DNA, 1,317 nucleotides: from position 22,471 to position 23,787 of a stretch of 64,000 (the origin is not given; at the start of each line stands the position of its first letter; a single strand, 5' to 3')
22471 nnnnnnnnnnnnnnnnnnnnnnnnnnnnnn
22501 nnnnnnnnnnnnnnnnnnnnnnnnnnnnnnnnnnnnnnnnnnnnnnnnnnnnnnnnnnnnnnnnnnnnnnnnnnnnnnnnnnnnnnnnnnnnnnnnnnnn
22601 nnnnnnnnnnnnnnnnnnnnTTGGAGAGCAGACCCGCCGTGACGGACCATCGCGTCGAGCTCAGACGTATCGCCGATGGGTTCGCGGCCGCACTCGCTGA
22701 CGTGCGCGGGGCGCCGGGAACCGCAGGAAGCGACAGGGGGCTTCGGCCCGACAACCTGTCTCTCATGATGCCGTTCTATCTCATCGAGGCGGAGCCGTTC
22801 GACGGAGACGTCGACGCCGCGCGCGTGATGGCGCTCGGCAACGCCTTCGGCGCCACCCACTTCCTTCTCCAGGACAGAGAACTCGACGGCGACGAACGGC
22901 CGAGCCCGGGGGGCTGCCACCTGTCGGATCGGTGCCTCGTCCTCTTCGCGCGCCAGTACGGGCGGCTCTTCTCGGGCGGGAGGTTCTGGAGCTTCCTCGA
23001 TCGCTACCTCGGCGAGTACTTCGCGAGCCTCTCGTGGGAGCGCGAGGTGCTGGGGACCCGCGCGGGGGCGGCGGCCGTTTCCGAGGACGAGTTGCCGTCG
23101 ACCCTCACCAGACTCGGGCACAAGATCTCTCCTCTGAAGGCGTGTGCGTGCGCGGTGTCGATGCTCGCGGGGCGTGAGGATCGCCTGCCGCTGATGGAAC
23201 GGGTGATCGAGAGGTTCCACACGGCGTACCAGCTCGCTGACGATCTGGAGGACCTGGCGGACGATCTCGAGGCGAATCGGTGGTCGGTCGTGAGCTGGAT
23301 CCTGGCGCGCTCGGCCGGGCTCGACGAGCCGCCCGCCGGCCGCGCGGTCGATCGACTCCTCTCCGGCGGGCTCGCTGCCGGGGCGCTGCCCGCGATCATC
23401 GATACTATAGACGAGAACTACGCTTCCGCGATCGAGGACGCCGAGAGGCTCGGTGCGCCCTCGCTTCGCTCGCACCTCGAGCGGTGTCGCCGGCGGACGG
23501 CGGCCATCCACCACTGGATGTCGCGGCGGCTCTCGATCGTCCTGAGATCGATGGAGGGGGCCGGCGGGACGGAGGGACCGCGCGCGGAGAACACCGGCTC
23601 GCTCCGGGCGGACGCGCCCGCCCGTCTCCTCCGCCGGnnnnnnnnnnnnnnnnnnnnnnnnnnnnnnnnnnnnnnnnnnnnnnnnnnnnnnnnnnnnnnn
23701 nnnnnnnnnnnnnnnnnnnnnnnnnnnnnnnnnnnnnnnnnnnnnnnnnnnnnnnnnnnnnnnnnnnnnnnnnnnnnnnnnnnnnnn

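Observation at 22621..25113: Radical SAM/SPASM maturase carries an extra ~330-aa N-terminal domain of unknown function ahead of the RRE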

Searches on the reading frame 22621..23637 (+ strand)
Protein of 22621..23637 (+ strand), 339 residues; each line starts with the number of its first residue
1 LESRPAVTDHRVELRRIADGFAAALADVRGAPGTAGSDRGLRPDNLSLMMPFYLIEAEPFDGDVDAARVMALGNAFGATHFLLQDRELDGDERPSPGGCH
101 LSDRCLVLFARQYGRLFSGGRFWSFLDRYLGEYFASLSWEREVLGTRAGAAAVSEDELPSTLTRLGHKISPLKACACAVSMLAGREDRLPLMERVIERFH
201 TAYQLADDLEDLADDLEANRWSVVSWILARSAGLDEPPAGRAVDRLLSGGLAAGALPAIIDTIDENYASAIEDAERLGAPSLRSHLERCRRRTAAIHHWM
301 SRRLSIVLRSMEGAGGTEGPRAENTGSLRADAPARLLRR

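Call 7: search_protein_families(library=pfam, proteins=[window:22621-23637:+], max_evalue=10)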
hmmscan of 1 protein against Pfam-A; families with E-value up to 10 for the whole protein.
seq(339 aa): 1 family
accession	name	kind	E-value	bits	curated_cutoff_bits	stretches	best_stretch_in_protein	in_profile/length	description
PF00348.22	polyprenyl_synt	-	0.24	11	27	1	172-215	149-194/251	Polyprenyl synthetase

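Call 8: search_solved_structures(query=window:22621-23637:+, max_evalue=10)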
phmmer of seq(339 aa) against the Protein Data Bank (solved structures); distinct sequences matched with E-value up to 10: 9.
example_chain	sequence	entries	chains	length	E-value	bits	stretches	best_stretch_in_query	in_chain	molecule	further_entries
6sxl_B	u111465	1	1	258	0.042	15.9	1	166-214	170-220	Geranylgeranyl pyrophosphate synthase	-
6sxn_A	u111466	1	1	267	0.07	15.1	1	167-215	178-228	Geranylgeranyl pyrophosphate synthase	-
4wk5_A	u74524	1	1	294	0.078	15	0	154-212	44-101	Geranyltranstransferase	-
6sxl_A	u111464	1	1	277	0.084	14.9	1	167-213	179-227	Geranylgeranyl pyrophosphate synthase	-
6sxn_B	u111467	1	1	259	0.12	14.4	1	167-215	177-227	Geranylgeranyl pyrophosphate synthase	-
6sxn_F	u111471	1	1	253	0.13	14.3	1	155-218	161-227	Geranylgeranyl pyrophosphate synthase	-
2ftz_A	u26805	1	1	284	0.15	14.1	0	147-212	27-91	geranyltranstransferase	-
6sxn_C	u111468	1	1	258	0.37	12.8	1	157-209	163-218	Geranylgeranyl pyrophosphate synthase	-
6sxn_D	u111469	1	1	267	0.78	11.7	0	167-210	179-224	Geranylgeranyl pyrophosphate synthase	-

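Call 15: find_homologous_proteins(query=window:22621-23568:+, max_evalue=0.001)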
Query seq(316 aa) (316 aa): 1 proteins with E <= 0.001 among 8000 candidates.
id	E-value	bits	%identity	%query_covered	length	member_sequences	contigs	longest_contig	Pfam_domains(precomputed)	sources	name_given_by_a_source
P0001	2.1e-71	258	46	97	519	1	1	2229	PF04055.28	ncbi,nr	ncbi:MAG: hypothetical protein U9Q95_03410, partial [Candidatus Eisenbacteria bacterium]|nr:hypothet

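Call 22: find_encoding_contigs(protein=P0001, flank=10000)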
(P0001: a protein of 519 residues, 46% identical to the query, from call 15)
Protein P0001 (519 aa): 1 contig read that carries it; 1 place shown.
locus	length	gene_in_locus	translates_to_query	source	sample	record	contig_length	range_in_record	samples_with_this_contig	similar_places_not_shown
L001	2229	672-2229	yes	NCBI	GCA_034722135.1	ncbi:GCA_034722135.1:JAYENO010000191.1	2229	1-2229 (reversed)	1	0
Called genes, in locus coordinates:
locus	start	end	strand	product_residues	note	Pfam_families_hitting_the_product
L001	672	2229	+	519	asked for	PF04055:Radical_SAM (weak)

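Call 23: find_related_loci(query=A1, collection=genome_contigs, flank=10000)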
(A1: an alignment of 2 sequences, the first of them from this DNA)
Query A1 (316 aa) in genome_contigs; peptide patterns used: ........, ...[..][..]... (x = any residue, [..] = any of these).
89 stretches matched a pattern; 11 encode a relative of the query (tblastn E <= 1e-3); 11 distinct loci.
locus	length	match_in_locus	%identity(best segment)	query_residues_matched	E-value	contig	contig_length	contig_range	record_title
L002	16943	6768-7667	57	9-307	8e-102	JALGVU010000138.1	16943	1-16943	MAG: bacterium isolate Meg19_46_Bin_182 Meg19_46_Bin_182_scaffold_25363, whole genome shotgun sequence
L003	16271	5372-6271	55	9-307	9e-100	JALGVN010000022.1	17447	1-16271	MAG: bacterium isolate AB_69_Bin_103 AB_69_Bin_103_scaffold_3857, whole genome shotgun sequence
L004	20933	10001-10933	53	2-307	3e-88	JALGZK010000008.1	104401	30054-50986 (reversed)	MAG: bacterium isolate BHB10-38_Bin_124 BHB10-38_Bin_124_scaffold_341, whole genome shotgun sequence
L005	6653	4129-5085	47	3-310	7e-72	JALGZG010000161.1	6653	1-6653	MAG: bacterium isolate SY70-5-8_Bin_20 SY70-5-8_Bin_20_scaffold_17750, whole genome shotgun sequence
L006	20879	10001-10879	47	20-312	4e-71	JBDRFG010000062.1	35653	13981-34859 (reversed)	MAG: Candidatus Eisenbacteria bacterium isolate MEGAHIT-group-1.358 k141_13447925, whole genome shotgun sequence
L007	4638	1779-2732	46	4-310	2e-69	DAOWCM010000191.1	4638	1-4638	MAG TPA_asm: Candidatus Eisenbacteria bacterium isolate CSMAG_1887 CSMAG_1887_k141_530977_length_4638_cov_14.0000, whole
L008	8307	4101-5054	46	4-310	3e-64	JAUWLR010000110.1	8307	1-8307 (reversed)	MAG: Candidatus Eisenbacteria bacterium isolate CSMAG_2377 CSMAG_2377_k141_1335488_length_8307_cov_10.9731, whole genome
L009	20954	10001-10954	47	4-310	2e-63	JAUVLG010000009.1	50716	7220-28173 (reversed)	MAG: Candidatus Eisenbacteria bacterium isolate CSMAG_500 CSMAG_500_k141_145474_length_50716_cov_19.9972, whole genome s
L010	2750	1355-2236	45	9-306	2e-61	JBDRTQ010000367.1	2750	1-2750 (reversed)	MAG: Candidatus Eisenbacteria bacterium isolate MEGAHIT-group-3.92 k141_754551, whole genome shotgun sequence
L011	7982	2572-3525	46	4-310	3e-60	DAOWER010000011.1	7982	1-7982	MAG TPA_asm: Candidatus Eisenbacteria bacterium isolate CSMAG_1944 CSMAG_1944_k141_6043877_length_7982_cov_15.3471, whol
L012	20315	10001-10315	35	113-222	5e-8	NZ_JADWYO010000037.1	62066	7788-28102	Streptomyces sp. MUM 203J Sample_203_contig000037, whole genome shotgun sequence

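Call 25: search_protein_representatives(alignment_id=A1)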
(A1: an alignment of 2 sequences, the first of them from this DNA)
Query: 2 sequences, 327 profile positions. Proteins with E-value up to 0.001 (for the whole library): 518; up to 1e-10: 127; up to 1e-30: 20. The best 150 are listed.
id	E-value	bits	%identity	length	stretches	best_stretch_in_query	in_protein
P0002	2.2e-99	348.9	-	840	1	1-322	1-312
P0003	1.8e-91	322.9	-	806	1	40-325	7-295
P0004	3.7e-90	318.6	-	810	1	6-324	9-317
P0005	2.0e-85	303.1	-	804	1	9-325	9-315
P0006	7.4e-85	301.2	-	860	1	8-321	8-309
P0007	8.6e-84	297.7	-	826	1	45-322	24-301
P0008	1.1e-82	294.0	-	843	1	48-323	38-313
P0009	1.1e-81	290.8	-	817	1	44-319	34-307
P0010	6.3e-80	285.0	-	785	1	6-317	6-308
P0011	1.5e-78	280.5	-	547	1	11-326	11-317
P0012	6.1e-78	278.5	-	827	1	7-323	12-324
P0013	6.7e-72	258.6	-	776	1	4-319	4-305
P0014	5.5e-69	249.1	-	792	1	41-319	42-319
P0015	1.8e-63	230.9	-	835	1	11-316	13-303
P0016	1.8e-50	188.2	-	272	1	180-323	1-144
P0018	6.3e-37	143.7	-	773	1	47-300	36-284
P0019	3.4e-32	128.1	-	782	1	45-318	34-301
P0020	5.1e-32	127.6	-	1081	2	23-307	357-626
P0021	4.1e-31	124.6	-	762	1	49-305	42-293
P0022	7.6e-29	117.1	-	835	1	56-275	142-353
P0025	7.0e-28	114.0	-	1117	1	56-299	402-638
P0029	1.2e-26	110.0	-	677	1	56-239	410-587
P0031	3.3e-26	108.5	-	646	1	56-302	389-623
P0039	2.0e-22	96.0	-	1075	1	56-281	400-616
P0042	7.9e-22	94.1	-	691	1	48-289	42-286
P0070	3.0e-15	72.4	-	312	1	49-229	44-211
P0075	7.1e-15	71.2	-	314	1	54-230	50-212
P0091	4.3e-13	65.4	-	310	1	54-232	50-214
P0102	1.6e-12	63.5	-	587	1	13-247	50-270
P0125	6.7e-11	58.2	-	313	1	56-244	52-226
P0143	4.0e-10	55.6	-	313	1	48-231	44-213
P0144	5.6e-10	55.1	-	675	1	89-289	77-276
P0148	9.2e-10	54.4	-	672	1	95-302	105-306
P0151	9.6e-10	54.4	-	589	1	54-230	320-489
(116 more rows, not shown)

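Call 27: search_protein_families(library=pfam, alignment_id=A2, max_evalue=0.001)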
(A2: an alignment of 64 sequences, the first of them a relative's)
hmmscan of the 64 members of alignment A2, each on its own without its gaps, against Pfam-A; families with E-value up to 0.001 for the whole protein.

A. member 1, P0018 (773 aa): 3 families
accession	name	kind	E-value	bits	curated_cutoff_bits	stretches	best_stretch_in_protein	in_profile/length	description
PF04055.27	Radical_SAM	-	1.4e-14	55.1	29.5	1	412-551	2-133/166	Radical SAM superfamily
PF13353.11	Fer4_12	-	1.4e-06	29.1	22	1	414-537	12-126/137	4Fe-4S single cluster domain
PF13186.11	SPASM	-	0.00071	20.2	21.5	0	655-713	1-67/67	Iron-sulfur cluster-binding domain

B. families by the number of members that match (of 64 scanned): 16 families
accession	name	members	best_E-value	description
PF13186.11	SPASM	8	1.3e-06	Iron-sulfur cluster-binding domain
PF13243.12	SQHop_cyclase_C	7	4.6e-22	Squalene-hopene cyclase C-terminal domain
PF13249.12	SQHop_cyclase_N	6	1.2e-08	Squalene-hopene cyclase N-terminal domain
PF00348.22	polyprenyl_synt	5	8.1e-07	Polyprenyl synthetase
PF04055.27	Radical_SAM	4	8.7e-21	Radical SAM superfamily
PF00432.27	Prenyltrans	4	1.3e-08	Prenyltransferase alpha-alpha toroid domain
PF13353.11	Fer4_12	3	2.4e-10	4Fe-4S single cluster domain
PF19086.5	Terpene_syn_C_2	3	3.7e-05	Terpene synthase family 2, C-terminal metal binding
PF13649.12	Methyltransf_25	1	2.6e-10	Methyltransferase domain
PF08241.18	Methyltransf_11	1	3.2e-09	Methyltransferase domain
PF13847.12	Methyltransf_31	1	2.5e-07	Methyltransferase domain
PF08242.18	Methyltransf_12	1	1.2e-06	Methyltransferase domain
PF05175.20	MTS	1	9.1e-06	Methyltransferase small domain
PF07678.20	TED_complement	1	2.3e-05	A-macroglobulin TED domain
PF12541.14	DUF3737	1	0.00026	Protein of unknown function (DUF3737)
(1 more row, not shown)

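Call 28: search_protein_families(library=ncbifam, alignment_id=A2, max_evalue=0.001)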
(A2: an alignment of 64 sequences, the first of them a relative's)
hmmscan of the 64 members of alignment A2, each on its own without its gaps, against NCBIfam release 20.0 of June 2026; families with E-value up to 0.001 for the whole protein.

A. member 1, P0018 (773 aa): 61 families (the best 25 are shown)
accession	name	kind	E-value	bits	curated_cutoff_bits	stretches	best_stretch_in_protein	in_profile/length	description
TIGR03906.1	quino_hemo_SAM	equivalog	3.8e-83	279.7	453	1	320-758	2-450/467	quinohemoprotein amine dehydrogenase maturation protein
NF047865.1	rSAM_PapB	equivalog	6.3e-82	275.4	340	1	406-731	2-325/330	PapB family radical SAM/SPASM ranthipeptide maturase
TIGR04064.1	rSAM_nif11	equivalog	1.3e-80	271.3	518.7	1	319-763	2-441/459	nif11-like peptide radical SAM maturase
TIGR03974.1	rSAM_six_Cys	equivalog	5e-68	230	425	1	401-752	91-446/451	thioether cross-link-forming SCIFF peptide maturase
NF040492.1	not_ScfB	exception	1.6e-61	208.5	855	1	320-752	3-445/450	ScfB-related radical SAM/SPASM orphan maturase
TIGR04068.1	rSAM_ocin_clost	equivalog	8e-41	140.4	500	1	403-555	80-233/462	Cys-rich peptide radical SAM maturase CcpM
TIGR04115.1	rSAM_Cxxx_rpt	equivalog_domain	5.9e-30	104.9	350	1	408-681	3-277/359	radical SAM peptide maturase, CXXX-repeat target family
TIGR04163.1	rSAM_cobopep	equivalog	1.4e-28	99.9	375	1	407-724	64-389/428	peptide-modifying radical SAM enzyme CbpB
NF038170.1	lachnocin_rSAM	equivalog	2.2e-28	99.3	550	1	405-558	74-227/440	lachnocin radical SAM maturase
TIGR03978.1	rSAM_paired_1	equivalog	8.2e-28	97.4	370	1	413-687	89-375/466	His-Xaa-Ser system radical SAM maturase HxsB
TIGR04280.1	geopep_mat_rSAM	hypoth_equivalog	3.9e-26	92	400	1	408-555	85-231/428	geopeptide radical SAM maturase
TIGR03942.1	sulfatase_rSAM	equivalog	1.8e-25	89.8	349.45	1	414-724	8-326/363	anaerobic sulfatase maturase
NF041298.1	rSAM_mat_DynA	equivalog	5.6e-25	88.1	450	1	413-726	7-325/356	dynobactin maturation radical SAM/SPASM protein DynA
NF041707.1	rSAM_YhhB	equivalog_domain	3e-24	85.6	445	1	411-559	6-157/369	cyclophane-forming radical SAM/SPASM peptide maturase YhhB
NF038107.1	rSAM_NF038107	equivalog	2e-22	79.6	600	1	410-755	88-430/444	Cys-every-fifth radical SAM/SPASM peptide maturase CefB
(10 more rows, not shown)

B. families by the number of members that match (of 64 scanned): 84 families (the first 25 are shown)
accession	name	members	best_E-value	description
TIGR04064.1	rSAM_nif11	16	3e-85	nif11-like peptide radical SAM maturase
TIGR04085.1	rSAM_more_4Fe4S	15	1.3e-16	SPASM domain-containing protein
TIGR03906.1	quino_hemo_SAM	14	1.9e-93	quinohemoprotein amine dehydrogenase maturation protein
TIGR03974.1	rSAM_six_Cys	14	1.2e-89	thioether cross-link-forming SCIFF peptide maturase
NF047865.1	rSAM_PapB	14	3.7e-83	PapB family radical SAM/SPASM ranthipeptide maturase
NF040492.1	not_ScfB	14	8.5e-82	ScfB-related radical SAM/SPASM orphan maturase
TIGR04163.1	rSAM_cobopep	14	7e-30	peptide-modifying radical SAM enzyme CbpB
TIGR04084.1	rSAM_AF0577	14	2.5e-26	TIGR04084 family radical SAM/SPASM domain-containing protein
TIGR04068.1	rSAM_ocin_clost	13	1.3e-44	Cys-rich peptide radical SAM maturase CcpM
TIGR04280.1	geopep_mat_rSAM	11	5e-33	geopeptide radical SAM maturase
TIGR04083.1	rSAM_pep_methan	11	1.8e-21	TIGR04083 family peptide-modifying radical SAM enzyme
TIGR04119.1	CXXX_matur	10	4.6e-09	CXXX repeat peptide maturase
NF041298.1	rSAM_mat_DynA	9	4.4e-26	dynobactin maturation radical SAM/SPASM protein DynA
TIGR04115.1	rSAM_Cxxx_rpt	8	1.9e-32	radical SAM peptide maturase, CXXX-repeat target family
NF038170.1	lachnocin_rSAM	7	2.1e-31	lachnocin radical SAM maturase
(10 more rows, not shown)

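Call 32: search_solved_structures(query=A3, max_evalue=1, show_alignments=2)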
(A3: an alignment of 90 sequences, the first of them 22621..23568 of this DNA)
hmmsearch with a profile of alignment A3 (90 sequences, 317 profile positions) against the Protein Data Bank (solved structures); distinct sequences matched with E-value up to 1: 50.
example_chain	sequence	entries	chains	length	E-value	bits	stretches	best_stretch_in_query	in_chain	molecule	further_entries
5h9d_A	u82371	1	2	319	4.2e-06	29.5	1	8-100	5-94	Farnesyl pyrophosphate synthetase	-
3oyr_A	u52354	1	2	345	1.8e-05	27.5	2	212-290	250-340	Trans-isoprenyl diphosphate synthase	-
6sxl_A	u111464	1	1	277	0.00022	23.9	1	164-210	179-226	Geranylgeranyl pyrophosphate synthase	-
6sxn_A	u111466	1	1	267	0.0003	23.5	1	164-209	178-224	Geranylgeranyl pyrophosphate synthase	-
6sxl_B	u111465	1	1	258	0.00032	23.4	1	165-210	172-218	Geranylgeranyl pyrophosphate synthase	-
5xn5_A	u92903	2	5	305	0.0011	21.7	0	163-221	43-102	Os07g0580900 protein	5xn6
6sxn_B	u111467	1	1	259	0.0015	21.1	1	164-207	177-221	Geranylgeranyl pyrophosphate synthase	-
6sxn_C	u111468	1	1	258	0.0016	21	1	165-207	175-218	Geranylgeranyl pyrophosphate synthase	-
4lob_A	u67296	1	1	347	0.0017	21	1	150-216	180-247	Polyprenyl synthetase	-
4jxy_A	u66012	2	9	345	0.0019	20.8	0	179-217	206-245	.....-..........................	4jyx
6sxn_D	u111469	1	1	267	0.0023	20.6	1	164-207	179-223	Geranylgeranyl pyrophosphate synthase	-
6sxn_F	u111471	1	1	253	0.0034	20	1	165-207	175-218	Geranylgeranyl pyrophosphate synthase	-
3n3d_A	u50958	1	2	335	0.0054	19.3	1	157-291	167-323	Geranylgeranyl pyrophosphate synthase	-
3pko_A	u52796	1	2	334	0.0074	18.9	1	157-288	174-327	Geranylgeranyl pyrophosphate synthase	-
4fp4_A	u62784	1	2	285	0.0076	18.8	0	12-96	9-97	Polyprenyl synthetase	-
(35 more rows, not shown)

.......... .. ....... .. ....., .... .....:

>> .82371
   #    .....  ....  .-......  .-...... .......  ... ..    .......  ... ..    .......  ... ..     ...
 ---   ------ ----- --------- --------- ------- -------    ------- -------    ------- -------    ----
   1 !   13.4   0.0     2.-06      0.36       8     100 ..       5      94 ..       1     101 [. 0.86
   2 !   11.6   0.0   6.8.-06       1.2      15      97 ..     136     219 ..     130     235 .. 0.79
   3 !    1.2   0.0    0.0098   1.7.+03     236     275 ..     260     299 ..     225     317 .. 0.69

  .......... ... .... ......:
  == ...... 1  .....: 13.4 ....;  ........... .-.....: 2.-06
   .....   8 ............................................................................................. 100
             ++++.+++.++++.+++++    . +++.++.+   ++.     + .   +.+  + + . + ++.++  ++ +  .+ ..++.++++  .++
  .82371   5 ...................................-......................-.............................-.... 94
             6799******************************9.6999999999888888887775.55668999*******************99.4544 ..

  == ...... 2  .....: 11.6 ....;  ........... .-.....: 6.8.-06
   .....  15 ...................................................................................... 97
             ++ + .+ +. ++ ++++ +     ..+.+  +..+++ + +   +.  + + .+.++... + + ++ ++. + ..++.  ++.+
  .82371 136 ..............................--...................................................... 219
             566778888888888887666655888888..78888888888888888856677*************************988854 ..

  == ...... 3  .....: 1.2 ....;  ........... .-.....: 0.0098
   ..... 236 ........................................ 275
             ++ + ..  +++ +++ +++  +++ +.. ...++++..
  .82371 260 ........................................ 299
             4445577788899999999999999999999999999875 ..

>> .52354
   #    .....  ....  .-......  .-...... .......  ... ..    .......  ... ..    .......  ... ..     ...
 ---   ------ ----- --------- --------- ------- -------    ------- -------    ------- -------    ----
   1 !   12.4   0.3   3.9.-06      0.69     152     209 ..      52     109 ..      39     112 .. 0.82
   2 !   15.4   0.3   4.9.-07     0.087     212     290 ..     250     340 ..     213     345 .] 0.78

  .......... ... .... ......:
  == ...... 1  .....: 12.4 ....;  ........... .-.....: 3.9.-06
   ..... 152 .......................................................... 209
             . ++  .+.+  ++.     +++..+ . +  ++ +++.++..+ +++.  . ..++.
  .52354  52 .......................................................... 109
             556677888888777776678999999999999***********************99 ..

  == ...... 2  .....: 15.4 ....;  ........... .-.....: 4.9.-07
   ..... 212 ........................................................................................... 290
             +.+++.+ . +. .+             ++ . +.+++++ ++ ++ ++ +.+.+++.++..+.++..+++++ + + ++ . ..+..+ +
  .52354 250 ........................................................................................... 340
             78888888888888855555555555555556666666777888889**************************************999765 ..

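Call 33: find_homologous_proteins(query=A3, max_evalue=0.00001)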
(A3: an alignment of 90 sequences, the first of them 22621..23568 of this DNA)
Query A3 (90 sequences) (316 aa, profile of the alignment): 2 proteins with E <= 0.00001 among 8000 candidates.
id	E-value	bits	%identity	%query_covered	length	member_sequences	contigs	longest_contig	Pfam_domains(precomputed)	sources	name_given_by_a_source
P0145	6.2e-74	267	27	56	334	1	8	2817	-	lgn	-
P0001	9.7e-70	253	46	97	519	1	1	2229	PF04055.28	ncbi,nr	ncbi:MAG: hypothetical protein U9Q95_03410, partial [Candidatus Eisenbacteria bacterium]|nr:hypothet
